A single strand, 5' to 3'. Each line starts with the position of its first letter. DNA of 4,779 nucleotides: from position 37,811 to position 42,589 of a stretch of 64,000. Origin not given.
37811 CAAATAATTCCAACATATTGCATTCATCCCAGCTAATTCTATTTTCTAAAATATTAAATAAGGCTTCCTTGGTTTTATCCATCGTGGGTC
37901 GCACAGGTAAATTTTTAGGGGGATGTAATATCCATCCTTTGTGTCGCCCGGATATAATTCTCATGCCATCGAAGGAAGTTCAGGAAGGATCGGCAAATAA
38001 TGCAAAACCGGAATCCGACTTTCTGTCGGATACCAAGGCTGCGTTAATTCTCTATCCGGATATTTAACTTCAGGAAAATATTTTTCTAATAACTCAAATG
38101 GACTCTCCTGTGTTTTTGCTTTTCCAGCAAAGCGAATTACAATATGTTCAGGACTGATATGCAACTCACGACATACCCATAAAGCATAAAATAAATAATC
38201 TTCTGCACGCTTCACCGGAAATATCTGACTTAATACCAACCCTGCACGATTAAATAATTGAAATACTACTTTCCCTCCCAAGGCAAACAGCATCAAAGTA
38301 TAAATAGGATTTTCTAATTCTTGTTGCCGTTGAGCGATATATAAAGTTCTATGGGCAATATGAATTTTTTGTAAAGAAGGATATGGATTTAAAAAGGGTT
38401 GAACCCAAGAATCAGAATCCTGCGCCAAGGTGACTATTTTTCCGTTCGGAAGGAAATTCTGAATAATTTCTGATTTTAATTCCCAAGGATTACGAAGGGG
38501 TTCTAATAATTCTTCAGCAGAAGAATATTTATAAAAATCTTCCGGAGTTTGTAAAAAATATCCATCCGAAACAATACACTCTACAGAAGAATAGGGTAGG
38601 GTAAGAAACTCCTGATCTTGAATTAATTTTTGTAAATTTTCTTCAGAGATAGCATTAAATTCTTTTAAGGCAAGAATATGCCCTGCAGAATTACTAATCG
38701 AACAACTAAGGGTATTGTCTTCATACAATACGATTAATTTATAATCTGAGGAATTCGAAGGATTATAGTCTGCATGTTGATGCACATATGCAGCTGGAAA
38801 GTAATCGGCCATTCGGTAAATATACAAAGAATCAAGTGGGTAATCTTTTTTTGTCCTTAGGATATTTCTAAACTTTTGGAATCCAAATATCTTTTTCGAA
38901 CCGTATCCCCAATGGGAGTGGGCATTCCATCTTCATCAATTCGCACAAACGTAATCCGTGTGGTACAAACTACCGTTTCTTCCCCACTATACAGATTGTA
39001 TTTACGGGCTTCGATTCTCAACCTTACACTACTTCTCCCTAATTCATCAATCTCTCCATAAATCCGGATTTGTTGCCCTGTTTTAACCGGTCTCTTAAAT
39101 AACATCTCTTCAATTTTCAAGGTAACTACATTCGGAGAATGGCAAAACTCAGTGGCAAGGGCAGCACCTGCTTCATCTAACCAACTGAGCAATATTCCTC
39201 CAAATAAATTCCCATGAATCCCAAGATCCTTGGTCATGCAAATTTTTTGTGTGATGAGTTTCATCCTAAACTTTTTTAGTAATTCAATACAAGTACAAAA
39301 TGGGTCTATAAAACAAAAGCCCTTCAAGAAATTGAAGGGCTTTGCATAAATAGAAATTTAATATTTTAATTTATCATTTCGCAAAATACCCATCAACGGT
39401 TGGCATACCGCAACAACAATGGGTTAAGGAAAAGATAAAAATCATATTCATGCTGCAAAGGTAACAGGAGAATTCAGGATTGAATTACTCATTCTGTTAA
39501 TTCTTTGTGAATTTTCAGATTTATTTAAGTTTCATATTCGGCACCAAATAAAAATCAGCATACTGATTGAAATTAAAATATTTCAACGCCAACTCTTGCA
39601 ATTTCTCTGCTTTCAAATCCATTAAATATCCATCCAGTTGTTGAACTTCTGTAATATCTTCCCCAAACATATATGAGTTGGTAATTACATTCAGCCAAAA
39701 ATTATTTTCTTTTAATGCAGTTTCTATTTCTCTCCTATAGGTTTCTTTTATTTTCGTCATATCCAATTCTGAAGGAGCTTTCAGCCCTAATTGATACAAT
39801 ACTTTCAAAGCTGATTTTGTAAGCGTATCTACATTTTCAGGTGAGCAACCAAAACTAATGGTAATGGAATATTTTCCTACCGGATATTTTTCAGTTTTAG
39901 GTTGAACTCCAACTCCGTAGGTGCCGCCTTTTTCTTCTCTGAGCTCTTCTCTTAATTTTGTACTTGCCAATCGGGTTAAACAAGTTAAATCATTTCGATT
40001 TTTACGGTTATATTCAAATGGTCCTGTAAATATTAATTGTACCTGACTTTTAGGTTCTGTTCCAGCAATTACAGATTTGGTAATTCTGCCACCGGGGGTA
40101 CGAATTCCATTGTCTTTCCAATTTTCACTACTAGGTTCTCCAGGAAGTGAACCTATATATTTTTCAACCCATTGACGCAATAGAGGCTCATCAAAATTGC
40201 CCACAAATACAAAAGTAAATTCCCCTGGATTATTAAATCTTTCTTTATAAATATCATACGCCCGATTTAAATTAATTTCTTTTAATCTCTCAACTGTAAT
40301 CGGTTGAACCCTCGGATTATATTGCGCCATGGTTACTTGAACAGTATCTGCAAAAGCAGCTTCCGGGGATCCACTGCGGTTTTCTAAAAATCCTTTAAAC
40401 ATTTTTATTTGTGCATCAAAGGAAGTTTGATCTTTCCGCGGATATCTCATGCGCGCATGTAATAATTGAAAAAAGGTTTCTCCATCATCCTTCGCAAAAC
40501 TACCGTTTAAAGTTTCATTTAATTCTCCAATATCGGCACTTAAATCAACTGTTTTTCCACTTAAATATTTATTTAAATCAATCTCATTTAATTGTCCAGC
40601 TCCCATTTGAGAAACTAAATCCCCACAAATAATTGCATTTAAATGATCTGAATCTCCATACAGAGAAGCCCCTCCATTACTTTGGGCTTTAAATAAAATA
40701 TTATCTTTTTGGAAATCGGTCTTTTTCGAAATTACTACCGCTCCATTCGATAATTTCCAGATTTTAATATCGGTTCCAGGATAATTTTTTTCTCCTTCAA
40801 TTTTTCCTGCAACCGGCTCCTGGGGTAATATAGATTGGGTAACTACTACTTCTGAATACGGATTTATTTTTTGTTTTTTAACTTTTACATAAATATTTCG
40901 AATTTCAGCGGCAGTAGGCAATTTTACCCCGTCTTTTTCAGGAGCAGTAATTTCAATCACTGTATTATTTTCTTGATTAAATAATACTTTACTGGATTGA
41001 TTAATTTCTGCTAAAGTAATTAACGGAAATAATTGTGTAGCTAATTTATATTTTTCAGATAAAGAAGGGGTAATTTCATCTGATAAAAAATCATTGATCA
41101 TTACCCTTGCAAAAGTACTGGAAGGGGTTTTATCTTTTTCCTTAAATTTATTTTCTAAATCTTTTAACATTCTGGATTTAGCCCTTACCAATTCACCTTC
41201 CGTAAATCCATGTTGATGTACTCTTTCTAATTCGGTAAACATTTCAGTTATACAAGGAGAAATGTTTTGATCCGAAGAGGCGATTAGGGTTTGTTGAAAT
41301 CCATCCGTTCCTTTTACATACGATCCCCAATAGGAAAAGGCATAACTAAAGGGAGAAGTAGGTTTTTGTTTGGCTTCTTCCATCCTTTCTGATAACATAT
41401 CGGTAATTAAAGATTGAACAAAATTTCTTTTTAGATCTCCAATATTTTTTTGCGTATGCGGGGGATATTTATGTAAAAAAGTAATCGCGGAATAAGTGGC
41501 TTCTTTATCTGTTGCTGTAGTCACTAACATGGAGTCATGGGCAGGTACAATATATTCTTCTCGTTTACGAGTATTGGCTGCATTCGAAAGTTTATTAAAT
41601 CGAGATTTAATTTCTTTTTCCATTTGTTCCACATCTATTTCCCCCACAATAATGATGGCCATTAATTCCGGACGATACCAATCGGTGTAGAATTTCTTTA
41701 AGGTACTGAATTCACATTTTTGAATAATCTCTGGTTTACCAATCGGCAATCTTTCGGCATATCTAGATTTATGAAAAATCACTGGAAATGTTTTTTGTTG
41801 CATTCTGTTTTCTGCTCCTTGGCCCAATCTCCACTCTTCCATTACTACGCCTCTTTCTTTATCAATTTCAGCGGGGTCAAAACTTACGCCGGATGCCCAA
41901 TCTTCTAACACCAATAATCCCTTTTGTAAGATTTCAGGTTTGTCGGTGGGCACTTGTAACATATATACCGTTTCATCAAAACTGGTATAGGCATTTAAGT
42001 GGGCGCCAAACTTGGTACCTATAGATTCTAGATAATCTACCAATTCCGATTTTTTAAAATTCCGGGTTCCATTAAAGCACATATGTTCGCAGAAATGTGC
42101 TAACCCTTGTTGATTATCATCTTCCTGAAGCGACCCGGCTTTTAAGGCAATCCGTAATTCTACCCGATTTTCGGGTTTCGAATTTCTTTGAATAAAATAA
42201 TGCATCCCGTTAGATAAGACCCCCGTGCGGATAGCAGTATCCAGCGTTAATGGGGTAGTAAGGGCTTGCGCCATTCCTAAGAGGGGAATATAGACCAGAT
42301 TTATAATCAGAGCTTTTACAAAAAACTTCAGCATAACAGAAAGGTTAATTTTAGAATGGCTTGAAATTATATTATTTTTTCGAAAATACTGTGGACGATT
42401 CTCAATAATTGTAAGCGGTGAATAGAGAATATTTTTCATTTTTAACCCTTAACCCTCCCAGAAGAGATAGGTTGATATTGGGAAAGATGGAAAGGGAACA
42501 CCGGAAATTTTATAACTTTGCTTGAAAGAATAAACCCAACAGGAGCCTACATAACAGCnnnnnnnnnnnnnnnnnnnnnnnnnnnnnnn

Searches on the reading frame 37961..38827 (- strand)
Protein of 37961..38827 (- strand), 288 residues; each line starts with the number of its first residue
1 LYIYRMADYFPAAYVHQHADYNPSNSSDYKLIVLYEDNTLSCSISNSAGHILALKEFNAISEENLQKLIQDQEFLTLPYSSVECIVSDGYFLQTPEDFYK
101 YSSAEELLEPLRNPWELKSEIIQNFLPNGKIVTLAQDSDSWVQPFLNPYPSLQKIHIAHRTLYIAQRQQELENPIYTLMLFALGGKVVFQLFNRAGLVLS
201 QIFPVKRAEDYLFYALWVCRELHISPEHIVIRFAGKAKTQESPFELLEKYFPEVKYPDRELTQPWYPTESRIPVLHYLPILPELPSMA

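Call 6: search_protein_families(library=pfam, proteins=[window:37961-38827:-], max_evalue=0.001)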
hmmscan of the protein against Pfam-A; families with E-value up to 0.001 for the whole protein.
window:37961-38827:- (288 aa): 1 family
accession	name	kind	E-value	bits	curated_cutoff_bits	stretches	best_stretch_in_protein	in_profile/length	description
PF12864.12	DUF3822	-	2.3e-23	83.1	24.9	1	21-254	4-241/241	Protein of unknown function (DUF3822)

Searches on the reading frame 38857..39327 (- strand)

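Call 6: search_protein_families(library=pfam, proteins=[window:38857-39327:-], max_evalue=0.001)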
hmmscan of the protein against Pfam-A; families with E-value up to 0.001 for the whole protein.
window:38857-39327:- (156 aa): 1 family
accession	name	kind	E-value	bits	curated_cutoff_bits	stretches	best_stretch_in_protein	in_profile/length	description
PF03061.28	4HBT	-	5.9e-15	55.8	20.6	1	38-109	1-72/79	Thioesterase superfamily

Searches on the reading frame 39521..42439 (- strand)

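Call 6: search_protein_families(library=pfam, proteins=[window:39521-42439:-], max_evalue=0.001)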
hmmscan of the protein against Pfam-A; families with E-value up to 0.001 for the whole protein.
window:39521-42439:- (972 aa): 2 families
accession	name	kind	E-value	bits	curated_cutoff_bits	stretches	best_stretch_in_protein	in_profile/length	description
PF05193.26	Peptidase_M16_C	-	1.1e-33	117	23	2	722-900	2-180/181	Peptidase M16 inactive domain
PF00675.25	Peptidase_M16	-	2e-27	96.4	22.3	1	83-203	3-116/149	Insulinase (Peptidase family M16)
